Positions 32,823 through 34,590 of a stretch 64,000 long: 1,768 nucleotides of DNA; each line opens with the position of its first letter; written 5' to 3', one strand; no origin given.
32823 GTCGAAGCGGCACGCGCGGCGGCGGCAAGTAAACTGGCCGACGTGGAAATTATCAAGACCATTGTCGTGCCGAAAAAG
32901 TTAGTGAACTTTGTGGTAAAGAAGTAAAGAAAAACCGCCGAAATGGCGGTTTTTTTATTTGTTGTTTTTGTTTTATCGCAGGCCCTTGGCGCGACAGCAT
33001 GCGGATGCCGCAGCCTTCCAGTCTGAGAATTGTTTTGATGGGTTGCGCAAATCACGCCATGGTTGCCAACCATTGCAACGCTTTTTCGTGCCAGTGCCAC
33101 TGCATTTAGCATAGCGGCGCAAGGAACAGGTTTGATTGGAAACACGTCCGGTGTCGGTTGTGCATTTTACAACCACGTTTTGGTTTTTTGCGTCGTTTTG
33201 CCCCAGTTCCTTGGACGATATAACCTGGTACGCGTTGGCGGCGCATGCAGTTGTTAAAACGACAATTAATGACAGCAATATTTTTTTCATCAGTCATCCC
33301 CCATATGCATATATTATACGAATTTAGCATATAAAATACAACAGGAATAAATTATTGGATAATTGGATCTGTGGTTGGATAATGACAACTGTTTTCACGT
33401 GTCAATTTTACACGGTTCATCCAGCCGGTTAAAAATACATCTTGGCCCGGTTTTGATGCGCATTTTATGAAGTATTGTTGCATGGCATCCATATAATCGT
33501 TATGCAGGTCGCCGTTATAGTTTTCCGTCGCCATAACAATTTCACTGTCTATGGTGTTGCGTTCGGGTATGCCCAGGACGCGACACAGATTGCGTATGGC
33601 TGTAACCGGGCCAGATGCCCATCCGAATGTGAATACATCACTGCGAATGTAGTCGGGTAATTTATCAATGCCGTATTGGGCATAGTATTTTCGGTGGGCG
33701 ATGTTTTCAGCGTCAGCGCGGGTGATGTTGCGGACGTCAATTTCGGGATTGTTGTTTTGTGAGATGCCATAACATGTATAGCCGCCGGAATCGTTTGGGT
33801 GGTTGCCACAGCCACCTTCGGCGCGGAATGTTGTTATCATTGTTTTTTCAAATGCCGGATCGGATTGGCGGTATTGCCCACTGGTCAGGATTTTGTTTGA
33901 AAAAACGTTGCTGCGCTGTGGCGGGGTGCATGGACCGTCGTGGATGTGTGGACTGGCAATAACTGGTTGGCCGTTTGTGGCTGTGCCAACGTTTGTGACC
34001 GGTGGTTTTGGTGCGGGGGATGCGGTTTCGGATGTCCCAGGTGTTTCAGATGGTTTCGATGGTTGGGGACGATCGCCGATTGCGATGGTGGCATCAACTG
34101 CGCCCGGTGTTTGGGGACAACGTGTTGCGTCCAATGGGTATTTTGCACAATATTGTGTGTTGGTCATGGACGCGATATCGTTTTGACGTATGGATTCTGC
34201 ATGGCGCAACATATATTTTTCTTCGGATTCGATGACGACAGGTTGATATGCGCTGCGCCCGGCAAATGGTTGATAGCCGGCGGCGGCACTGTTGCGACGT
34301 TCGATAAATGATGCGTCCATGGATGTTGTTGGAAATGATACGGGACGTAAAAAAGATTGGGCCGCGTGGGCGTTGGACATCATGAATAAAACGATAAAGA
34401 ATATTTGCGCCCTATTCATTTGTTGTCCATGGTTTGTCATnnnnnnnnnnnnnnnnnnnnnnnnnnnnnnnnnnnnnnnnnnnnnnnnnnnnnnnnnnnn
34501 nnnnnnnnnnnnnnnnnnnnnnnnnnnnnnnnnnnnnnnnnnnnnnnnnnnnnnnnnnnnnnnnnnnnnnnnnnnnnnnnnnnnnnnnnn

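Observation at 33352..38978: Prepilin-peptidase gene followed by four translationally coupled secreted-protein genes, the last with a GH108 muramidase-like domain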

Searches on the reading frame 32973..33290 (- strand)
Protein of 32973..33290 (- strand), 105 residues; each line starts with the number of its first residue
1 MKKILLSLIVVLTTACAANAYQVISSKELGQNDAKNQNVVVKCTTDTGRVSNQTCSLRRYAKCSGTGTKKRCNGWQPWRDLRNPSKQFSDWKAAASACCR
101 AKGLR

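Call 3: search_protein_families(library=pfam, proteins=[window:32973-33290:-], max_evalue=0.1)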
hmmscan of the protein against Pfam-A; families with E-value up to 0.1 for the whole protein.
window:32973-33290:- (105 aa): 1 family
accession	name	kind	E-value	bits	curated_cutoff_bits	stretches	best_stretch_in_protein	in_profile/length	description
PF25686.1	Betaherpes_U91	-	0.091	12.7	27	0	3-70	17-86/157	Betaherpesvirus U91 protein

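Call 4: search_protein_families(library=ncbifam, proteins=[window:32973-33290:-], max_evalue=0.1)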
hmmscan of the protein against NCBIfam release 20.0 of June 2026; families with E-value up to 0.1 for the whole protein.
window:32973-33290:- (105 aa): 2 families
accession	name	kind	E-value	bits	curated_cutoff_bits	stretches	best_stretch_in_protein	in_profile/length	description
NF033894.1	Eex_IncN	subfamily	0.0002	21.2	33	1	2-56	1-56/65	EexN family lipoprotein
TIGR04429.1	Phr_nterm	subfamily_domain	0.0014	19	25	1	1-17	1-20/28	Phr family secreted Rap phosphatase inhibitor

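Call 29: search_protein_families(library=phrogs, proteins=[window:32973-33290:-], max_evalue=0.01)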
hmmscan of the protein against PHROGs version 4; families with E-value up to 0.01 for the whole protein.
window:32973-33290:- (105 aa): 0 families

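Call 76: search_solved_structures(query=window:32973-33290:-, max_evalue=10)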
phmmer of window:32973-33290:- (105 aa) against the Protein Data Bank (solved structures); distinct sequences matched with E-value up to 10: 1.
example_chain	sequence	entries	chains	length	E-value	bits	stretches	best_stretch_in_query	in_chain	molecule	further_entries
4c2i_L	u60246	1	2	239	0.77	12.8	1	6-63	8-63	LIGHT CHAIN FAB FRAGMENT OF ANTIBODY 1F4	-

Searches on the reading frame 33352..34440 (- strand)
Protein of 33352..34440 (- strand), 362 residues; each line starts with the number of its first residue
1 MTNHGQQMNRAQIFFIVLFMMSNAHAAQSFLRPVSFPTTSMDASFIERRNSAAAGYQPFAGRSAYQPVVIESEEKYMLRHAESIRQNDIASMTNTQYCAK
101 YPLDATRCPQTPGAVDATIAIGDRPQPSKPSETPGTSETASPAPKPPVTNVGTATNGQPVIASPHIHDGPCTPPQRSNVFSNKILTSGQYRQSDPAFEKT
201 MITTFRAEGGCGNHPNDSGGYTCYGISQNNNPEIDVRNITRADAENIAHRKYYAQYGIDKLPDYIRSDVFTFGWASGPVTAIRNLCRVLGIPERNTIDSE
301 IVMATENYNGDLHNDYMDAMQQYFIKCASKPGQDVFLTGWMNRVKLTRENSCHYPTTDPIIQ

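Call 3: search_protein_families(library=pfam, proteins=[window:33352-34440:-], max_evalue=0.1)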
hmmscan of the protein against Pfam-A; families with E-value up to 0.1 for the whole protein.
window:33352-34440:- (362 aa): 1 family
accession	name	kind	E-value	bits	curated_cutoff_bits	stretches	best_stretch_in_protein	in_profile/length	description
PF05838.17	Glyco_hydro_108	-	2.2e-17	63.8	21.2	1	204-277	4-85/85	Glycosyl hydrolase 108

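Call 4: search_protein_families(library=ncbifam, proteins=[window:33352-34440:-], max_evalue=0.1)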
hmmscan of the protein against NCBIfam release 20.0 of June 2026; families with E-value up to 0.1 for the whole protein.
window:33352-34440:- (362 aa): 2 families
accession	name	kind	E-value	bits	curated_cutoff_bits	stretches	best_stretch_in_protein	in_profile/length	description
NF040573.1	holin_dep_muram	equivalog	1.7e-08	34.5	240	1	206-290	10-106/200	holin-associated N-acetylmuramidase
NF007956.0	PRK10675.1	subfamily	0.015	14.4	394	1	169-287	144-252/338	UDP-glucose 4-epimerase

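Call 8: find_homologous_proteins(query=window:33352-34440:-)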
Query window:33352-34440:- (362 aa): 92 proteins with E <= 0.001 among 1519 candidates.
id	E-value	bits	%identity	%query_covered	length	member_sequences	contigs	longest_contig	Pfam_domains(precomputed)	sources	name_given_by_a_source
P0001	8.3e-237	803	96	98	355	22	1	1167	PF05838.18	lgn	-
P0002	1.2e-211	720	90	98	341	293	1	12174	PF05838.18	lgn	-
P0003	3.7e-195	666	80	98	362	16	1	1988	PF05838.18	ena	-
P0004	1.2e-189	648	78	98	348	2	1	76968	PF05838.18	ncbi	-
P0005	2.0e-189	647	77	100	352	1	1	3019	PF05838.18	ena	-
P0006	2.4e-189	647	78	98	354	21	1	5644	PF05838.18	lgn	-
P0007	4.0e-189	646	77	100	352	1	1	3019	PF05838.18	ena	-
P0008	5.8e-187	639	77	98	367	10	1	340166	PF05838.18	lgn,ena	-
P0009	4.0e-185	633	77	98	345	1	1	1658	PF05838.18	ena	-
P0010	4.7e-185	633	77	98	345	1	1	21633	PF05838.18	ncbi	-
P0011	2.1e-183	627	76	98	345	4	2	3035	PF05838.18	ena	-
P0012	2.5e-183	627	78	96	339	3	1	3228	PF05838.18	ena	-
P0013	2.7e-183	627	75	98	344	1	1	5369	PF05838.18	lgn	-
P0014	4.1e-183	626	74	98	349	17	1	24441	PF05838.18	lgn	-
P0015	1.7e-182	624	75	98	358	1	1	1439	PF05838.18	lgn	-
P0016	3.2e-182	623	76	98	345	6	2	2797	PF05838.18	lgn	-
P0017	4.3e-181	620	76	96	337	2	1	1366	PF05838.18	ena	-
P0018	5.7e-179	613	75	98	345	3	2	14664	PF05838.18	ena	-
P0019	1.8e-153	529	64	98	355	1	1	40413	PF05838.18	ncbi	-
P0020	3.7e-151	521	66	96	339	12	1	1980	PF05838.18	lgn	-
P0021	7.6e-151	520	60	98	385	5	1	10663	PF05838.18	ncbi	-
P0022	7.2e-141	487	60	98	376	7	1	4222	PF05838.18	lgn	-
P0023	1.6e-139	483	59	98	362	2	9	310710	PF05838.18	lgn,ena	-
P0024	3.5e-139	482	87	70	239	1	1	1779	PF05838.18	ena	-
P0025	2.4e-137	476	56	99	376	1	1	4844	PF05838.18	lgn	-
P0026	1.1e-135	470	58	98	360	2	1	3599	PF05838.18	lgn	-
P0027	5.8e-134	465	58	98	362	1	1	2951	PF05838.18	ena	-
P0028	3.0e-133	462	59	93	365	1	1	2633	PF05838.18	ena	-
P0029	1.8e-132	460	57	100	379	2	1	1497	PF05838.18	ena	-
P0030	5.4e-128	445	55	98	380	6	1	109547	PF05838.18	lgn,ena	-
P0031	3.7e-127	442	55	98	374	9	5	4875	PF05838.18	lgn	-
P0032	1.2e-126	441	89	56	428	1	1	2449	PF05838.18,PF01510.31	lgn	-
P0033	1.5e-123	430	53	98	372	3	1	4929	PF05838.18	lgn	-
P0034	2.0e-121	423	52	97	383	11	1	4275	PF05838.18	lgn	-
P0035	4.7e-121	422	54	96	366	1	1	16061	PF05838.18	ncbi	-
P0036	6.2e-121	422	52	98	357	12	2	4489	PF05838.18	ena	-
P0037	1.3e-120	421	53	96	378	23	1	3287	PF05838.18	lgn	-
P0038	7.9e-120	418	54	98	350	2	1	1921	PF05838.18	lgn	-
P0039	1.3e-118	414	53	98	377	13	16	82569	PF05838.18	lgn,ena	-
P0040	3.3e-118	413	53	97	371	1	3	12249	PF09374.16,PF05838.18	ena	-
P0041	1.4e-117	411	53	98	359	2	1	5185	PF05838.18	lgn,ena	-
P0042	2.8e-117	410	54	96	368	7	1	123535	PF05838.18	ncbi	-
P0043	4.8e-116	406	50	97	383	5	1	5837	PF05838.18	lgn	-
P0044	6.0e-116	405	51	98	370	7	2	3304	PF05838.18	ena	-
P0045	6.1e-116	405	51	98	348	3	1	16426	PF05838.18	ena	-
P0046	1.7e-115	404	51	99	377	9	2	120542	PF05838.18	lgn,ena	-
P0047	2.9e-115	403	53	98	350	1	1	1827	PF05838.18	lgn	-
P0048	1.0e-114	401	52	98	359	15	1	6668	PF05838.18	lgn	-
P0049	3.3e-114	400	51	98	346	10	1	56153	PF09374.16,PF05838.18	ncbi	-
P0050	1.3e-113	398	52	100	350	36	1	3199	PF05838.18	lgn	-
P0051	1.3e-113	398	53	98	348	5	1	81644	PF05838.18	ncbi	-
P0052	7.1e-113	395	50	98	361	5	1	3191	PF05838.18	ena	-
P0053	2.3e-112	394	52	98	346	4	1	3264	PF05838.18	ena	-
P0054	1.2e-111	391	50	98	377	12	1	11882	PF05838.18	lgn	-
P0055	3.0e-111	390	50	93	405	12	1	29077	PF05838.18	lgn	-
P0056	5.1e-110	386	48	32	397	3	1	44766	PF05838.18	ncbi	-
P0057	4.8e-108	379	53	98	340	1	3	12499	PF05838.18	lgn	-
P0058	6.4e-107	376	53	90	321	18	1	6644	PF05838.18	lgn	-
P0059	1.4e-102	361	51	91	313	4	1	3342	PF05838.18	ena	-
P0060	1.8e-100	355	45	96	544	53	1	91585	PF05838.18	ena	-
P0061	7.3e-95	336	49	90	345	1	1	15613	PF09374.16,PF05838.18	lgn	-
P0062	4.6e-94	333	44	95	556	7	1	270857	PF05838.18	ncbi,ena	-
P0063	6.1e-90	320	45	97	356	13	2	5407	PF05838.18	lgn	-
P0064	6.2e-90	320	45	94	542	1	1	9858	PF05838.18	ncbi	-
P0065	2.3e-88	315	43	92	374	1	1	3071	PF09374.16,PF05838.18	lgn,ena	-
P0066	1.3e-86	309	46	92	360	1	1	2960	PF05838.18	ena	-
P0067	7.4e-86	306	46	84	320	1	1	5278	PF05838.18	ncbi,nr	ncbi:MAG: hypothetical protein K2L94_01995, partial [Alphaproteobacteria bacterium]|nr:hypothetical 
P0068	1.0e-82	296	43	91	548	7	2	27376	PF05838.18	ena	-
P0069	1.8e-82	295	41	94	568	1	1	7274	PF05838.18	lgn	-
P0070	1.5e-81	292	50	54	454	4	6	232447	PF05838.18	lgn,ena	-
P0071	1.6e-81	292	42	97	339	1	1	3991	PF05838.18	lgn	-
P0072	1.7e-81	292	43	91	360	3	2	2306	PF05838.18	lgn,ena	-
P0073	1.6e-80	289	43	92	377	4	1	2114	PF05838.18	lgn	-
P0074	3.8e-80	288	42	96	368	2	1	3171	PF05838.18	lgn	-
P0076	2.2e-78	282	41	91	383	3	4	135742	PF05838.18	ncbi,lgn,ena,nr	ncbi:MAG: hypothetical protein J5742_04115 [Alphaproteobacteria bacterium]|nr:hypothetical protein [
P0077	2.4e-78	282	38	95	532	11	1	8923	PF05838.18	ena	-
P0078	1.9e-77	279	43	92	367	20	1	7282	PF05838.18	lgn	-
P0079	3.3e-76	275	41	91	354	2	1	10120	PF05838.18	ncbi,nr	ncbi:MAG: hypothetical protein J6T57_00505 [Alphaproteobacteria bacterium]|nr:hypothetical protein [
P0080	6.6e-74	267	41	91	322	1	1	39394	PF05838.18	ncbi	-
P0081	4.9e-71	258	40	91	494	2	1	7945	PF05838.18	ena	-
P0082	2.0e-62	229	40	92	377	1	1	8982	PF09374.16,PF05838.18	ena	-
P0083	9.7e-62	227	55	54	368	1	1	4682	PF09374.16,PF05838.18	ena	-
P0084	1.4e-61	227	36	97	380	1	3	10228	PF05838.18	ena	-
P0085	4.9e-61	225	54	52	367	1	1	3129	PF09374.16,PF05838.18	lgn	-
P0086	4.1e-60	222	48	60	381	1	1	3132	PF05838.18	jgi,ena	-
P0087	6.2e-60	221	37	94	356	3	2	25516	PF05838.18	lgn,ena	-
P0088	7.9e-60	221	36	94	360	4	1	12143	PF05838.18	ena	-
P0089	1.6e-59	220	49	59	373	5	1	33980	PF09374.16,PF05838.18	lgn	-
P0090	4.8e-50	189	48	52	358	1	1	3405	PF05838.18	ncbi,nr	ncbi:MAG: hypothetical protein FWG18_03480, partial [Alphaproteobacteria bacterium]|nr:hypothetical 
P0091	1.4e-49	187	47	52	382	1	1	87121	PF05838.18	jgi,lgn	jgi:hypothetical protein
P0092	6.8e-42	162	39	65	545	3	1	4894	PF05838.18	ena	-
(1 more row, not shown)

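Call 9: find_encoding_contigs(protein=P0023, flank=10000, max_places=2)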
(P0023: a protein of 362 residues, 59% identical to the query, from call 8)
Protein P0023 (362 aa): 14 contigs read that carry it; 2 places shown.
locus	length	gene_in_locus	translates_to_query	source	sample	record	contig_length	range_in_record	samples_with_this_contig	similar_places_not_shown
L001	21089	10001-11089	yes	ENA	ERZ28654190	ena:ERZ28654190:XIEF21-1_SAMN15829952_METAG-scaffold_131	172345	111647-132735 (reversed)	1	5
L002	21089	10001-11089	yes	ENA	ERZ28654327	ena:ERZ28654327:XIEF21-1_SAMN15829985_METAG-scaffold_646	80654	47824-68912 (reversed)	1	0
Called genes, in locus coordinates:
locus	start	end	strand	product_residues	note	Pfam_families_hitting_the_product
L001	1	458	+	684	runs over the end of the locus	PF00270:DEAD, PF04851:ResIII, PF00271:Helicase_C, PF19833:RecG_dom3_C (faint)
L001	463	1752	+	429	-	PF01435:Peptidase_M48, PF14559:TPR_19 (faint), PF07719:TPR_2 (faint), PF13428:TPR_14 (faint), PF13432:TPR_16 (weak), PF23914:TPR_CcmH_CycH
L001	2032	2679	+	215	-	-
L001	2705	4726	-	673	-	-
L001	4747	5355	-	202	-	PF07750:GcrA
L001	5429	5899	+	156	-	PF01478:Peptidase_A24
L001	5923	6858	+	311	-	-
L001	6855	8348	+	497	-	-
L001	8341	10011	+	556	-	-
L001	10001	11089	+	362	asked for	PF05838:Glyco_hydro_108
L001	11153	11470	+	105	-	-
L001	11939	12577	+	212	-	-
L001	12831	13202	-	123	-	-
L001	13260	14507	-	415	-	PF00919:UPF0004, PF04055:Radical_SAM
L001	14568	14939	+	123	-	PF01192:RNA_pol_Rpb6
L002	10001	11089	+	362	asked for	PF05838:Glyco_hydro_108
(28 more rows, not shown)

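Call 10: find_encoding_contigs(protein=P0062, flank=10000, max_places=2)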
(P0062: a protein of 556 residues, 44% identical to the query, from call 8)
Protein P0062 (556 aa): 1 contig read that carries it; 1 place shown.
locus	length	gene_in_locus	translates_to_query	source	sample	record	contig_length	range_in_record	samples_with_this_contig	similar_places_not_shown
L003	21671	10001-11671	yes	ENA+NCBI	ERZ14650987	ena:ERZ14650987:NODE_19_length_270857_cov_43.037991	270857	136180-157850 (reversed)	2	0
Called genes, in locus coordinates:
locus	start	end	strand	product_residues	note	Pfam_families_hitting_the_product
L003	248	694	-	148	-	-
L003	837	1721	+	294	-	PF01544:CorA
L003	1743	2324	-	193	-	-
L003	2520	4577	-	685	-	-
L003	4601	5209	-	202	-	PF07750:GcrA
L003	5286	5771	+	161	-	PF01478:Peptidase_A24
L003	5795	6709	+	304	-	-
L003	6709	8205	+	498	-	-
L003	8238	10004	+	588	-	-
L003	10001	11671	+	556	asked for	PF05838:Glyco_hydro_108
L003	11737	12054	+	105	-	-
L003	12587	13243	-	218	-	PF06736:TMEM175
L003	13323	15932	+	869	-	-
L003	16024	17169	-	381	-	PF02684:LpxB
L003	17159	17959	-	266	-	PF00132:Hexapep, PF25087:GMPPB_C, PF25084:LbH_EIF2B (weak), PF00132:Hexapep, PF13720:Acetyltransf_11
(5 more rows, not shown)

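Call 11: find_encoding_contigs(protein=P0076, flank=10000, max_places=2)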
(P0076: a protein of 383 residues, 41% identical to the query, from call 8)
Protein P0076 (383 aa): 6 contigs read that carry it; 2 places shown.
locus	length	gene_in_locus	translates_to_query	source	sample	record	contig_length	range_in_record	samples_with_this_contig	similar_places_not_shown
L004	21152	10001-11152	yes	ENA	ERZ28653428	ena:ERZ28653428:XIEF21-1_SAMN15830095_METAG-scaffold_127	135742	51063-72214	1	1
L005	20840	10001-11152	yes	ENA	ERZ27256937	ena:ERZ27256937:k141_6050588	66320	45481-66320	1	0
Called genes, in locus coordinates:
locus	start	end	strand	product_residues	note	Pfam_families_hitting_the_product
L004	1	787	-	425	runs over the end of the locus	PF01551:Peptidase_M23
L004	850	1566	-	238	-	PF03602:Cons_hypoth95 (weak), PF10294:Methyltransf_16, PF05175:MTS, PF06325:PrmA, PF13847:Methyltransf_31, PF08241:Methyltransf_11, PF08242:Methyltransf_12, PF13649:Methyltransf_25, +4 more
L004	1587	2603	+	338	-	-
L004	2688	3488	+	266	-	PF00132:Hexapep (weak), PF25087:GMPPB_C, PF00132:Hexapep, PF25084:LbH_EIF2B (weak), PF00132:Hexapep, PF13720:Acetyltransf_11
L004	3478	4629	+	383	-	PF02684:LpxB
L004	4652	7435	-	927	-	-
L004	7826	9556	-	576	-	-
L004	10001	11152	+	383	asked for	PF05838:Glyco_hydro_108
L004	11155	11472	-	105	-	-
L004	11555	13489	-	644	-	-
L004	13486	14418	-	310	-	-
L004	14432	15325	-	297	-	-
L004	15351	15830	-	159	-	PF01478:Peptidase_A24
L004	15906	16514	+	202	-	PF07750:GcrA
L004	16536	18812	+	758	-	-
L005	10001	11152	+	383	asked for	PF05838:Glyco_hydro_108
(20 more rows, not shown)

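Call 29: search_protein_families(library=phrogs, proteins=[window:33352-34440:-], max_evalue=0.01)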
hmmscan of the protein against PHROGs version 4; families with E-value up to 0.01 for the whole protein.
window:33352-34440:- (362 aa): 2 families
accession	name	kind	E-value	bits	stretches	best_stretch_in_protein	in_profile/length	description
phrog_315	-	lysis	2.2e-31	110.1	1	190-352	328-492/677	endolysin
phrog_12853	-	unknown function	5.6e-08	34.3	1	197-289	3-102/131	-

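Call 75: search_solved_structures(query=window:33352-34419:-, max_evalue=0.01, show_alignments=1)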
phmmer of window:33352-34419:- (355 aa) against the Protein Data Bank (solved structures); distinct sequences matched with E-value up to 0.01: 5.
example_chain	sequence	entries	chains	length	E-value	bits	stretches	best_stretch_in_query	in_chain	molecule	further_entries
7dnp_A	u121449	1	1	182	2.2e-09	40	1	189-345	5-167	Secretion activator protein, hypothetical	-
2is5_A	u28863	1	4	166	9.1e-09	38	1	196-337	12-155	Hypothetical protein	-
2ikb_A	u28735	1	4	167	9.6e-09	37.9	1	197-337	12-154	Hypothetical protein NMB1012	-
6v3z_A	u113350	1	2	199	0.00023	23.5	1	198-284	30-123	Sen1395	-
6v40_A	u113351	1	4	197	0.0087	18.3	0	197-278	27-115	PG_binding_3 domain-containing protein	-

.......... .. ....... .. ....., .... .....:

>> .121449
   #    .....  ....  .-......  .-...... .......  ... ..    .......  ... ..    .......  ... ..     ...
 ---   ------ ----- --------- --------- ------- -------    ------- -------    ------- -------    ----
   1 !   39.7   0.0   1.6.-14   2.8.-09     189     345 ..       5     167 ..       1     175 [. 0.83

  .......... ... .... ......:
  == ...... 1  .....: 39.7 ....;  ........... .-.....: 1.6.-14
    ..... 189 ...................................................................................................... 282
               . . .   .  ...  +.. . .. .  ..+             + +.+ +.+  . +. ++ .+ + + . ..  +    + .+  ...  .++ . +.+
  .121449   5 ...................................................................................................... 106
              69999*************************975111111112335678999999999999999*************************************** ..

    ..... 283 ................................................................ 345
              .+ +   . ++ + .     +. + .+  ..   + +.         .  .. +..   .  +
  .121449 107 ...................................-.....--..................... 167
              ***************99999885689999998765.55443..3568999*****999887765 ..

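Call 93: find_encoding_contigs(protein=P0070, flank=10000, max_places=1)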
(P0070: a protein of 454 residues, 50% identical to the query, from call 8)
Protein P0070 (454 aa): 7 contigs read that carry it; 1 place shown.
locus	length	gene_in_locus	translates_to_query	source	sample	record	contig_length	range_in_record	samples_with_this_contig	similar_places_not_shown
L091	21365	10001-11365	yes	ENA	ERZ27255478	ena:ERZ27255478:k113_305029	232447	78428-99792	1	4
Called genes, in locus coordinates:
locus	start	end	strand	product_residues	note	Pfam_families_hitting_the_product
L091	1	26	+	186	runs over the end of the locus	PF13238:AAA_18, PF13671:AAA_33, PF00406:ADK, PF13207:AAA_17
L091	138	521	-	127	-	PF01648:ACPS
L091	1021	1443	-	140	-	-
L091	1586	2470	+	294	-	PF01544:CorA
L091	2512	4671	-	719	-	-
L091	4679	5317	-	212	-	PF07750:GcrA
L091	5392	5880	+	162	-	PF01478:Peptidase_A24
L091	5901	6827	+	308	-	-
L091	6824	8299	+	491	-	-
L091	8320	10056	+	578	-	-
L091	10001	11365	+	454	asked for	PF05838:Glyco_hydro_108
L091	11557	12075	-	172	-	-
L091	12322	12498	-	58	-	-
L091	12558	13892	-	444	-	PF24575:TPR_Slam, PF00515:TPR_1 (faint), PF07719:TPR_2 (faint), PF13414:TPR_11 (faint), PF13428:TPR_14 (weak), PF13432:TPR_16, PF14559:TPR_19, PF04575:SlipAM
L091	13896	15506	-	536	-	-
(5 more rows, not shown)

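Call 94: find_encoding_contigs(protein=P0091, flank=10000, max_places=1)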
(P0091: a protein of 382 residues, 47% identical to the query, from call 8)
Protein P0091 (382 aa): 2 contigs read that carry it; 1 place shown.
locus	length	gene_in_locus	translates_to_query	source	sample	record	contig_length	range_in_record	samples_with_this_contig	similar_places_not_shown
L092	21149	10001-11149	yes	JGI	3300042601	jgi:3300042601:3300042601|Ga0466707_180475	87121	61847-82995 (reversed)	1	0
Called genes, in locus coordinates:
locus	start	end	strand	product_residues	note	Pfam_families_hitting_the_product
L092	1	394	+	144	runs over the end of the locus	-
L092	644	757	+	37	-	-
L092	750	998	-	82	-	-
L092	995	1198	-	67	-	PF25181:Phage_Bbp19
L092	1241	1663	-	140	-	PF04343:DUF488, PF22751:DUF488-N3a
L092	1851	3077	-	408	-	PF12236:Head-tail_con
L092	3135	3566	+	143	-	-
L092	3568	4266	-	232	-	PF05838:Glyco_hydro_108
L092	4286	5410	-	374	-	PF22530:Terminase-T7_RNaseH-like (weak)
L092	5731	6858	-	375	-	-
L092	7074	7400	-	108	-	-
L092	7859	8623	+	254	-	PF04002:RadC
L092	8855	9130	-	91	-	PF05164:ZapA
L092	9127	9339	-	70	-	-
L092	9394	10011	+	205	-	-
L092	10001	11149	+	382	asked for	PF05838:Glyco_hydro_108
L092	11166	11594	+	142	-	-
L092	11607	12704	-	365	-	-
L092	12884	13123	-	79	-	PF13560:HTH_31 (weak), PF01381:HTH_3, PF13443:HTH_26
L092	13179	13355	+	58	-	-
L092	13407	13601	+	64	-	-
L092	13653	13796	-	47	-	-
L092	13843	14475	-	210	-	PF05838:Glyco_hydro_108, PF09374:PG_binding_3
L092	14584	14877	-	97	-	-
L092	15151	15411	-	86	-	-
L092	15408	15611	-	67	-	-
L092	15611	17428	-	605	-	-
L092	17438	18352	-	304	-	-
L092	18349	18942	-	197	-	-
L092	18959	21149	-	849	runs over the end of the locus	-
